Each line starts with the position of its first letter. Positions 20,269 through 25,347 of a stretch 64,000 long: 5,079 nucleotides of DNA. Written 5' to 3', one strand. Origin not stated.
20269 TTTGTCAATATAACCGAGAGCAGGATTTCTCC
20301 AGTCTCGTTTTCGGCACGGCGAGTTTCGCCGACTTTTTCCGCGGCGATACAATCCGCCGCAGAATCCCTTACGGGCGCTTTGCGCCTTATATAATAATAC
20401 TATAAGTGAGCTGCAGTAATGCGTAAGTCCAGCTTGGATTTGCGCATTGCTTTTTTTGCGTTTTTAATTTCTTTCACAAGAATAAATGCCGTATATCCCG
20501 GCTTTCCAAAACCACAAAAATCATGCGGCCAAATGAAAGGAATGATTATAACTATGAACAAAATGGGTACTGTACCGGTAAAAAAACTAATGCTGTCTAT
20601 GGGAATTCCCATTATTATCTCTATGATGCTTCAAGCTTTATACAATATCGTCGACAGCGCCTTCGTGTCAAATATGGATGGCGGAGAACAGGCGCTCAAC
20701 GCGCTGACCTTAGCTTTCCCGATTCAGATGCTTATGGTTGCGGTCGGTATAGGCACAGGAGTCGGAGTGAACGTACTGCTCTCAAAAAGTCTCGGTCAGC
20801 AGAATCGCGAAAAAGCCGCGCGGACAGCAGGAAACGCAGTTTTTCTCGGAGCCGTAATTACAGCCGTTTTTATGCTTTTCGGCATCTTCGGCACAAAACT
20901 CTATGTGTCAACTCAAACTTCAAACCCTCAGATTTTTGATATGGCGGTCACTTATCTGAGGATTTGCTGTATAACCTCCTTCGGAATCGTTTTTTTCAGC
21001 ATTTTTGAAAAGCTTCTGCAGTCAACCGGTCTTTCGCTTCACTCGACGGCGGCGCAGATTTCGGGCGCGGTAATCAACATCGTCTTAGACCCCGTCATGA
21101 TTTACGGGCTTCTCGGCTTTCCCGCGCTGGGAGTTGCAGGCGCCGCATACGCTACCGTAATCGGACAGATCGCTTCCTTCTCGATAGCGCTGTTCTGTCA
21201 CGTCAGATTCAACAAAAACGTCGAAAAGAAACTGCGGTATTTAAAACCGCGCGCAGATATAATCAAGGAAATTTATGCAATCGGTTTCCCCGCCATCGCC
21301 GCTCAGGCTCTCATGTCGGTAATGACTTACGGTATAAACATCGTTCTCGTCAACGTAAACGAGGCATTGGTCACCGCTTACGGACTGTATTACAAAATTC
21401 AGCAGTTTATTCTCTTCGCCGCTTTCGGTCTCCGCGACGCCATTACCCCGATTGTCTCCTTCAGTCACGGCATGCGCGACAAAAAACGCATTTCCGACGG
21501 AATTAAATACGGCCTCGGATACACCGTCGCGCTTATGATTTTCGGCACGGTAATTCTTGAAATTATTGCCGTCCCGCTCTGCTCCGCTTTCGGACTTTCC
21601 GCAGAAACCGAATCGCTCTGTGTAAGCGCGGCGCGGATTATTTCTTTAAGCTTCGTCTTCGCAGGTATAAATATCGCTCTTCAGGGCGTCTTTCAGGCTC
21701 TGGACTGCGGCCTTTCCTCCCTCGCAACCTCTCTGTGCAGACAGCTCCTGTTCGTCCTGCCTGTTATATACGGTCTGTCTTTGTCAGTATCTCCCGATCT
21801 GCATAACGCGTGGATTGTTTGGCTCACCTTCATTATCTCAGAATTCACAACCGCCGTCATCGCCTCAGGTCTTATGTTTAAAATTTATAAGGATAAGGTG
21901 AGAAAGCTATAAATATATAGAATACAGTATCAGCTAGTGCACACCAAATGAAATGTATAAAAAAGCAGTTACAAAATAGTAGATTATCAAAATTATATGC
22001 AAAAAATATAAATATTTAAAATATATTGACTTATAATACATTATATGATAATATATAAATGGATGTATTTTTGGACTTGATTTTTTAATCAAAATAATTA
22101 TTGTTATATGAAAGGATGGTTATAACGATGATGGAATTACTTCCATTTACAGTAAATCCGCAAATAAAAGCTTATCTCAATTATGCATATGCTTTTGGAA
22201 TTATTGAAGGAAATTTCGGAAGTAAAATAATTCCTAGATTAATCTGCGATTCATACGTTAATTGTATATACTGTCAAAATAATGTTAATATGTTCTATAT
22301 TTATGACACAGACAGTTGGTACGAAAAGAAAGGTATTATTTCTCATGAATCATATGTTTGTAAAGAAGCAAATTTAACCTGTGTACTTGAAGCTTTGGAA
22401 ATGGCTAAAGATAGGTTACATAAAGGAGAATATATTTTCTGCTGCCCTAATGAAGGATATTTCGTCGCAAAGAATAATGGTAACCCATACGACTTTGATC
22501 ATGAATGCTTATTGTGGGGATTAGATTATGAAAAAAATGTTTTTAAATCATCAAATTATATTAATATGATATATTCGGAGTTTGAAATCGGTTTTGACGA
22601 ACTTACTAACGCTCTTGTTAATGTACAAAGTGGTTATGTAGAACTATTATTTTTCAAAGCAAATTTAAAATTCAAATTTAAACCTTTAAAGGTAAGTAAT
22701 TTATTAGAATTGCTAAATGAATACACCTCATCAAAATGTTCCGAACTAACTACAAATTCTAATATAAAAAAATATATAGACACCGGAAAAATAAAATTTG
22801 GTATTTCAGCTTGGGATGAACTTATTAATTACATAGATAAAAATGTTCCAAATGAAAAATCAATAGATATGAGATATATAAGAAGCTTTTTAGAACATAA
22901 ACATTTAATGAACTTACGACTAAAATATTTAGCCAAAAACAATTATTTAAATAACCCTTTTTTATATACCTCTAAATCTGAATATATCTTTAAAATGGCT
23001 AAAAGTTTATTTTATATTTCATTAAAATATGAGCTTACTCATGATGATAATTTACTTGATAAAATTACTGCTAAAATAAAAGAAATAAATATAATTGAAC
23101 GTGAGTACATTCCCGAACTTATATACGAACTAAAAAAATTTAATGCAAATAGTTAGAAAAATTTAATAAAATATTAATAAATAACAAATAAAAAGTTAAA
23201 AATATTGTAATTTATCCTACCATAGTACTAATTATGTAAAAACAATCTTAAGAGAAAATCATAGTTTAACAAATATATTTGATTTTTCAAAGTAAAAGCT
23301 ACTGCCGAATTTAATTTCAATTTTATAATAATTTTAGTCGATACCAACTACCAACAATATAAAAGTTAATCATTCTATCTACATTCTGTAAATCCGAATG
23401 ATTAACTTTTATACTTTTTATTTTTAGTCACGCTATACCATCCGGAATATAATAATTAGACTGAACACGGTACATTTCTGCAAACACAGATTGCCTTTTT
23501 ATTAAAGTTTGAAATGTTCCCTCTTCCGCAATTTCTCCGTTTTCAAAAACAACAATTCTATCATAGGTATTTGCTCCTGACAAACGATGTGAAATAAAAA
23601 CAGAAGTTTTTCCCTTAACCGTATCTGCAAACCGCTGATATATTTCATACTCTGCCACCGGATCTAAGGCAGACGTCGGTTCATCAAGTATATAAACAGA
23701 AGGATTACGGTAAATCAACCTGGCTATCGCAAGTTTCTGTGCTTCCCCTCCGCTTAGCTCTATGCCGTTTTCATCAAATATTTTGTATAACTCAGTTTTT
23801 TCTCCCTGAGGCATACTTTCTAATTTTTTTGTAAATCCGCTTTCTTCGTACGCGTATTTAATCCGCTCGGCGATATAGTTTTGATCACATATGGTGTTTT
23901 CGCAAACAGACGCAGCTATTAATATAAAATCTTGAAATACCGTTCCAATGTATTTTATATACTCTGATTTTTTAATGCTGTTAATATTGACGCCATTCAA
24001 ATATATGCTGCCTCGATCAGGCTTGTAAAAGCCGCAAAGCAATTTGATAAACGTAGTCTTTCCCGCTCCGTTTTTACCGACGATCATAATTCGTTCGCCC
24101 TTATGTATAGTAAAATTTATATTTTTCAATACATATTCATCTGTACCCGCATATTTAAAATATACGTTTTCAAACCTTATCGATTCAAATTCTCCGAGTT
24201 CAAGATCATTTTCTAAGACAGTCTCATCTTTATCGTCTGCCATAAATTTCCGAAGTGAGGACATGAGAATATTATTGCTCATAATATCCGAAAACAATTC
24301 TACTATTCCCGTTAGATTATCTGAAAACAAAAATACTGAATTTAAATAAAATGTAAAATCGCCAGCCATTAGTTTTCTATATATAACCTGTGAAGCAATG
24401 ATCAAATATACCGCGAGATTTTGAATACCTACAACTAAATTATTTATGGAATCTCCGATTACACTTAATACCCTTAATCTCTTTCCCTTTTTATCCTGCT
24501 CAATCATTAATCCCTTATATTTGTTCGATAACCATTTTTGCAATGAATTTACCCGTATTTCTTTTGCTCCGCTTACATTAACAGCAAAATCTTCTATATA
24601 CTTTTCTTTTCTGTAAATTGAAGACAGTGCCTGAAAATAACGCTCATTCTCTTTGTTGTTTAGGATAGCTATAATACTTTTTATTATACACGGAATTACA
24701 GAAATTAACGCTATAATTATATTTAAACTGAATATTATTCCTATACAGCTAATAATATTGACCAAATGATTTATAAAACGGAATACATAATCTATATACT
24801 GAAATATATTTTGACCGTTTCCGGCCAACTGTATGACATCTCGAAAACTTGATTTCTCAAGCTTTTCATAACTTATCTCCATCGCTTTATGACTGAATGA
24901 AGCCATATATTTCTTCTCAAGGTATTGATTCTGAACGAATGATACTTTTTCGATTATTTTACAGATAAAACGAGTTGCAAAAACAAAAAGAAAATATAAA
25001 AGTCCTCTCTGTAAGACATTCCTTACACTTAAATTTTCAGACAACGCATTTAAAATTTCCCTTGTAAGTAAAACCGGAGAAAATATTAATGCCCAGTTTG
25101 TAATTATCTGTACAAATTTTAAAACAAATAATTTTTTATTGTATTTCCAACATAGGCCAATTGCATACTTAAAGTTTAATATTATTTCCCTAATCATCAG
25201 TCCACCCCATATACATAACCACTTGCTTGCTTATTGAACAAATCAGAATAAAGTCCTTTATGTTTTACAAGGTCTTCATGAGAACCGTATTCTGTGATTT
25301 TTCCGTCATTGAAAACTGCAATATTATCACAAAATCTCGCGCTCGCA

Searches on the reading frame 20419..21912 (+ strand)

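Call 16: search_protein_families(library=pfam, proteins=[window:20419-21912:+], max_evalue=0.001)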
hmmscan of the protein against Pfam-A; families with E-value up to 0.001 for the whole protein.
window:20419-21912:+ (497 aa): 1 family
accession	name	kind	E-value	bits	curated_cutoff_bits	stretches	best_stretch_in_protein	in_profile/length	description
PF01554.23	MatE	-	6e-39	133.8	24.9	2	64-226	1-161/161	MatE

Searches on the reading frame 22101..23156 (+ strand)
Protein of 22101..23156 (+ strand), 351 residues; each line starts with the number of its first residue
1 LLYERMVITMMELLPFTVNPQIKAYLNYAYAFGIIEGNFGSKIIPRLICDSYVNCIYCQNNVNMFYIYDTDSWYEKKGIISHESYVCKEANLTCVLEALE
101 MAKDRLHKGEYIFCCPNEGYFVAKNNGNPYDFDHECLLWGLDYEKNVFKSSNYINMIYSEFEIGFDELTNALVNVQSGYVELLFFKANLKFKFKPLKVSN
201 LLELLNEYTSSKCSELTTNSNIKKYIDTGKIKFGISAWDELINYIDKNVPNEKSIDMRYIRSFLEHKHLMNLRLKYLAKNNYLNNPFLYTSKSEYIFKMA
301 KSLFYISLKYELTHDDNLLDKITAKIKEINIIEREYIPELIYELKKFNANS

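Call 6: search_protein_families(library=ncbifam, proteins=[window:22101-23156:+], max_evalue=0.01)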
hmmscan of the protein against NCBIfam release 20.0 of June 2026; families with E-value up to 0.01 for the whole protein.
window:22101-23156:+ (351 aa): 0 families

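Call 8: search_protein_families(library=pfam, proteins=[window:22101-23156:+], max_evalue=10)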
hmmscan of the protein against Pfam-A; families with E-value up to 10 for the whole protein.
window:22101-23156:+ (351 aa): 1 family
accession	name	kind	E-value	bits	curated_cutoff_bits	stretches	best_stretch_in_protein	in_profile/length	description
PF09870.14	DUF2097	-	0.77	10.5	25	1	239-265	8-34/84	Uncharacterized protein conserved in archaea (DUF2097)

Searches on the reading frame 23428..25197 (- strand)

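Call 16: search_protein_families(library=pfam, proteins=[window:23428-25197:-], max_evalue=0.001)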
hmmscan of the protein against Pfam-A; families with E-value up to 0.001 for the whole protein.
window:23428-25197:- (589 aa): 4 families
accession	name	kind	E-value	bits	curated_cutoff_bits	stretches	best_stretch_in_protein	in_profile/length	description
PF00005.33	ABC_tran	-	2.7e-32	112.7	25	1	357-509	1-137/137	ABC transporter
PF13304.12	AAA_21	-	6.3e-08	33.5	27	0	481-535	238-295/304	AAA domain, putative AbiEii toxin, Type IV TA system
PF02463.25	SMC_N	-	1.6e-05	24.9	40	1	369-546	26-206/220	RecF/RecN/SMC N terminal domain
PF13175.12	AAA_15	-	0.00022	21.4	32.1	1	369-468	25-109/374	AAA ATPase domain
